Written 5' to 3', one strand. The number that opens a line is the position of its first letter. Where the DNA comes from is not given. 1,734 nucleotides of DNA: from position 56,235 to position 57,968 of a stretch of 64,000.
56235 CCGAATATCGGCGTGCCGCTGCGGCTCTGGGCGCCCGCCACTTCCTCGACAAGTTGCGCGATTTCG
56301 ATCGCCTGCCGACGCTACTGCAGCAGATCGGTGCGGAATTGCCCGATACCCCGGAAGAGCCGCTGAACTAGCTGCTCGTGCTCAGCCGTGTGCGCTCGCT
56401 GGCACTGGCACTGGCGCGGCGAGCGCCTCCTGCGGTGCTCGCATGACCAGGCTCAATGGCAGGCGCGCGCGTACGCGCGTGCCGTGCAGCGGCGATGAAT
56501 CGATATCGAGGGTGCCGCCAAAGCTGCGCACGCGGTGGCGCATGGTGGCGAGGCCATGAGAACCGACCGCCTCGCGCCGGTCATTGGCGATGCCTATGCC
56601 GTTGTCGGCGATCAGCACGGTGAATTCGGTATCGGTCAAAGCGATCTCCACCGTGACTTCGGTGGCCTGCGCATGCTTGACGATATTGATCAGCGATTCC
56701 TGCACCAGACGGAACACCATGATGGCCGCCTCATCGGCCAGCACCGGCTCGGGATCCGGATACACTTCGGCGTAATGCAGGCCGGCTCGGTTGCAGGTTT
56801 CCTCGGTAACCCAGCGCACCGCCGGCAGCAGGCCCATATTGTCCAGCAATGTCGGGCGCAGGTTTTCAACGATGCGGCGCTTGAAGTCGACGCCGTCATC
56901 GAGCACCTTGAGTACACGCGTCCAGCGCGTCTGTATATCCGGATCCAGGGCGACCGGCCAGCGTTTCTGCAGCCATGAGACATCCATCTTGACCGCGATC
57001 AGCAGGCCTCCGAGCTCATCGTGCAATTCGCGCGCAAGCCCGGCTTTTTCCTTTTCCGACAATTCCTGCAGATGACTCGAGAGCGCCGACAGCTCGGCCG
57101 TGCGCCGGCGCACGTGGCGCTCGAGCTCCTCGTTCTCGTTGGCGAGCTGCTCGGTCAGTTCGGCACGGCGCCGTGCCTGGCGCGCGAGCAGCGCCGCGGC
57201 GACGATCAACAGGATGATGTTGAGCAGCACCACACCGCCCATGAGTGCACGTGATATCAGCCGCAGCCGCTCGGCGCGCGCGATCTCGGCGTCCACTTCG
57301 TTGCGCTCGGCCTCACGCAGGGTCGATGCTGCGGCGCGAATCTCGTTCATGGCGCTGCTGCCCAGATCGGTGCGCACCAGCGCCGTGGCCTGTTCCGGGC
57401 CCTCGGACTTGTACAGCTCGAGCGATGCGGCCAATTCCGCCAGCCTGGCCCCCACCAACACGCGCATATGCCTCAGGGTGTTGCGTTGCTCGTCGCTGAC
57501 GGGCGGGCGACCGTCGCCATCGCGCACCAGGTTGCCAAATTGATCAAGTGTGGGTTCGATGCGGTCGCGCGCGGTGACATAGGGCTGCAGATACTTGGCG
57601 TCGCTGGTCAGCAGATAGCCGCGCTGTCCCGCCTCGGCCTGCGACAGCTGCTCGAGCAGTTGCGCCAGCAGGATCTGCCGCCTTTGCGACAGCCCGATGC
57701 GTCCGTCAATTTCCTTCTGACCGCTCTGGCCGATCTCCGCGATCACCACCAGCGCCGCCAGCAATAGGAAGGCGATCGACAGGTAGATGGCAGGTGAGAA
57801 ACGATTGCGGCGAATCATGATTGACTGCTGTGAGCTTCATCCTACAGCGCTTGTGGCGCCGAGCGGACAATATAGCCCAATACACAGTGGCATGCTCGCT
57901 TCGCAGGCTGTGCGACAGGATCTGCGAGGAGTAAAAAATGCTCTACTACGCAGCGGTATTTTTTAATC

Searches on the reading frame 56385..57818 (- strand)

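Call 94: search_protein_families(library=pfam, proteins=[window:56385-57818:-], max_evalue=0.0001)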
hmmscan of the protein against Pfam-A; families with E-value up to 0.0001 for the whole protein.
window:56385-57818:- (478 aa): 3 families
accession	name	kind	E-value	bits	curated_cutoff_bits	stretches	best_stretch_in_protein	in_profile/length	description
PF05227.19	CHASE3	-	2.5e-26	92.7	28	1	43-177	7-134/138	CHASE3 domain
PF02518.31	HATPase_c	-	3.6e-14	53.6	26.4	1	367-456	5-110/111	Histidine kinase-, DNA gyrase B-, and HSP90-like ATPase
PF07730.19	HisKA_3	-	1.8e-10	41.7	24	1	257-324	1-67/68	Histidine kinase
